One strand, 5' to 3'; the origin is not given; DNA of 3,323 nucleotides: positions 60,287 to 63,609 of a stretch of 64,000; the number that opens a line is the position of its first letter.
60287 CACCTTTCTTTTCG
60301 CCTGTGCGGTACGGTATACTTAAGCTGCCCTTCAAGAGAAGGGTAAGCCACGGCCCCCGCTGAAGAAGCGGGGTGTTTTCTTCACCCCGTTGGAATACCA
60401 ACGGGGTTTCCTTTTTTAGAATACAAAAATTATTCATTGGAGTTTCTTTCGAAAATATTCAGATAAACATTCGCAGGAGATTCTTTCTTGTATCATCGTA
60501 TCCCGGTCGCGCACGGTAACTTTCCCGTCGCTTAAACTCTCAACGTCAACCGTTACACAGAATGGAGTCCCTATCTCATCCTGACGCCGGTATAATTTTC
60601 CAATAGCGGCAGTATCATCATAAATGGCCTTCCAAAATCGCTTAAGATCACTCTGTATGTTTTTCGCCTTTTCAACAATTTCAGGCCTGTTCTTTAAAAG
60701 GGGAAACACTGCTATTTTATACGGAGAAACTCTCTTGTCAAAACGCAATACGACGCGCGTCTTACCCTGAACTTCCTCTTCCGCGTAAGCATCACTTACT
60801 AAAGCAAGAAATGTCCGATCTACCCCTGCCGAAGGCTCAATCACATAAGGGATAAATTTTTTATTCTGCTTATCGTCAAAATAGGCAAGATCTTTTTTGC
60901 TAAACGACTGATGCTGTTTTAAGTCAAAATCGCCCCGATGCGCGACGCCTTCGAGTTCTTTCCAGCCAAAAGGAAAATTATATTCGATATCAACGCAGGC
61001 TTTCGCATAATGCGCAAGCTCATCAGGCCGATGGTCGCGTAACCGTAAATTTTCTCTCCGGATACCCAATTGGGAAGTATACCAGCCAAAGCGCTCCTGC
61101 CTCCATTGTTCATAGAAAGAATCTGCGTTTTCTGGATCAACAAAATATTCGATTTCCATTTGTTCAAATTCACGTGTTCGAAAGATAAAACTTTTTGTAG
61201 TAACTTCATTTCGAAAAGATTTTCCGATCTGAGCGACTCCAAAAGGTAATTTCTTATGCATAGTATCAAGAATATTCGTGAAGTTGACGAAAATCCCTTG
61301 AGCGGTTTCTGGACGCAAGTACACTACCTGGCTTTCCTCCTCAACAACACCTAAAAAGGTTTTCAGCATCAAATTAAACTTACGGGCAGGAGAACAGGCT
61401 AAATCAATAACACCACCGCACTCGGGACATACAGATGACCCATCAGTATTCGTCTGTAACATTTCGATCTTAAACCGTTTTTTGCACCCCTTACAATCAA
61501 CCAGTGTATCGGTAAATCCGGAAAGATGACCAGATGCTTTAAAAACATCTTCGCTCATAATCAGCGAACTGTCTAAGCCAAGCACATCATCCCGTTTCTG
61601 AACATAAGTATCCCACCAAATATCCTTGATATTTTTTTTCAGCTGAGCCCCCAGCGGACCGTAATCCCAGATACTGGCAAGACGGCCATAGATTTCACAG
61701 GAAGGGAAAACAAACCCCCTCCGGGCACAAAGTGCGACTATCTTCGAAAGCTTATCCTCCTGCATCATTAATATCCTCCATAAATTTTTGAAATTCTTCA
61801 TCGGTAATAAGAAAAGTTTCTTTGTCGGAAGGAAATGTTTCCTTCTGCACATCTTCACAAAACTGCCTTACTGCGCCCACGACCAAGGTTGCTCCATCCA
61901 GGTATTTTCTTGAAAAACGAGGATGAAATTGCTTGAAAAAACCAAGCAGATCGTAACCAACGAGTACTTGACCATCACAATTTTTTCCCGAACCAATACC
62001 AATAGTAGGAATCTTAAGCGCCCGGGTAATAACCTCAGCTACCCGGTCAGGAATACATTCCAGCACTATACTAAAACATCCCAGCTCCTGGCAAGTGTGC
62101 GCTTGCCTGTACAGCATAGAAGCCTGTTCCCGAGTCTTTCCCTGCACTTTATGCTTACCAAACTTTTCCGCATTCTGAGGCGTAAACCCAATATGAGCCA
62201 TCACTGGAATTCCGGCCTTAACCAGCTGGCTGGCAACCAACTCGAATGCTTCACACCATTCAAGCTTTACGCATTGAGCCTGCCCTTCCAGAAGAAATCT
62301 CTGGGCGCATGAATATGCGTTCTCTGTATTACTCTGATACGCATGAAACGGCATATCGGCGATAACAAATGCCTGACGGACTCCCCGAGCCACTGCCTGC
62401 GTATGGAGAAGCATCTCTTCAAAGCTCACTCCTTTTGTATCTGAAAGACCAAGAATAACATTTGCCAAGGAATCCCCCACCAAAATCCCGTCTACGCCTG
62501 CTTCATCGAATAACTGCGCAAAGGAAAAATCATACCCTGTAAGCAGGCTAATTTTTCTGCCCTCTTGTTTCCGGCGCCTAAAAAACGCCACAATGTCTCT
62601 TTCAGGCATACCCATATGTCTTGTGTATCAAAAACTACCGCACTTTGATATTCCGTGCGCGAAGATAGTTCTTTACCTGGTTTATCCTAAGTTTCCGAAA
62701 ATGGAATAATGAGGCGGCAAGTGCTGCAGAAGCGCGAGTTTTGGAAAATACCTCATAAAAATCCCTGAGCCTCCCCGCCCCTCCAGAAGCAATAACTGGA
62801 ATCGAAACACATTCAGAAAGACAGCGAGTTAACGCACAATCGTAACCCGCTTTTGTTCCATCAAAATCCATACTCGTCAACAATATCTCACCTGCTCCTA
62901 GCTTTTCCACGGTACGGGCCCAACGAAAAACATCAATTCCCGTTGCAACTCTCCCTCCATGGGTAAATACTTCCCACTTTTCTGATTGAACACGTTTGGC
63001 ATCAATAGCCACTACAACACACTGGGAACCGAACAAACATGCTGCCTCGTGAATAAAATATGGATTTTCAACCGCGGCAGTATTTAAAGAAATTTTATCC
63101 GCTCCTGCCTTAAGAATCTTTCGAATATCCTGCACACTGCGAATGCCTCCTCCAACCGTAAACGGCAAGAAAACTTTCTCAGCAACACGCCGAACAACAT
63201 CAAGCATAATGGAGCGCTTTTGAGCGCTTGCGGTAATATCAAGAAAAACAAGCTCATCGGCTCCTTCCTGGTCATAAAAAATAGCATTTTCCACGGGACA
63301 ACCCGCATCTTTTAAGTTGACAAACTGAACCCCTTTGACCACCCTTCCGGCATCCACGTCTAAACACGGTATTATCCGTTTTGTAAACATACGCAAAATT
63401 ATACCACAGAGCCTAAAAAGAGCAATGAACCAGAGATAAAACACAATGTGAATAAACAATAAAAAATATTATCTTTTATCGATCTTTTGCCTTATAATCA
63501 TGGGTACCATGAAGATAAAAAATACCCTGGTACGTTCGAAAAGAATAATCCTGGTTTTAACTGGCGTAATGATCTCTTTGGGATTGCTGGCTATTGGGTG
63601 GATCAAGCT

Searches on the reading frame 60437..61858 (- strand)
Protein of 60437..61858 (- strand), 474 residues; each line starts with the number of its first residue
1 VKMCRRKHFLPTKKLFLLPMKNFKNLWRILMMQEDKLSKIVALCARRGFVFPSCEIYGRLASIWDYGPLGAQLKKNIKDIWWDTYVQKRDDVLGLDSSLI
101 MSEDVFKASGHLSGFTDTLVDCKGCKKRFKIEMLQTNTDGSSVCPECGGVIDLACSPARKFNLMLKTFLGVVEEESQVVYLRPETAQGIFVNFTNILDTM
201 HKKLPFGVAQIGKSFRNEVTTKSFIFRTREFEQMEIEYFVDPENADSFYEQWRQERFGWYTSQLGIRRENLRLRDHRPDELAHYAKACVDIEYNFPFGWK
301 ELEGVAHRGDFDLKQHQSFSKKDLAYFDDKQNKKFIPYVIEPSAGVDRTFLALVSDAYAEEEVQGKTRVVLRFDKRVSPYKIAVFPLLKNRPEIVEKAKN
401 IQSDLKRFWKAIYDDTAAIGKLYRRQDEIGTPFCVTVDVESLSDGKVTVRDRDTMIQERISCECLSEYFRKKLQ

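Call 34: search_protein_families(library=pfam, proteins=[window:60437-61858:-], max_evalue=0.00001)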
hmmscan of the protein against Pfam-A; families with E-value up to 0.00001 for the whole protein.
window:60437-61858:- (474 aa): 2 families
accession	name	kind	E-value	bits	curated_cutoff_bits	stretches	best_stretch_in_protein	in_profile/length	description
PF03129.25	HGTP_anticodon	-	1.8e-17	63.7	21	1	381-471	1-93/94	Anticodon binding domain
PF00587.30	tRNA-synt_2b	-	1.5e-13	51.6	29.3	1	174-355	6-177/179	tRNA synthetase class II core domain (G, H, P, S and T)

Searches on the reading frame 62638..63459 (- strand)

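Call 34: search_protein_families(library=pfam, proteins=[window:62638-63459:-], max_evalue=0.00001)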
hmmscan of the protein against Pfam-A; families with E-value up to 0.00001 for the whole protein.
window:62638-63459:- (274 aa): 1 family
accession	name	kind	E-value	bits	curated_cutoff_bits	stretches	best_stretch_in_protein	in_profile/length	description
PF00977.27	His_biosynth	-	4.8e-82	275.2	23.6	1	28-257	1-227/228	Histidine biosynthesis protein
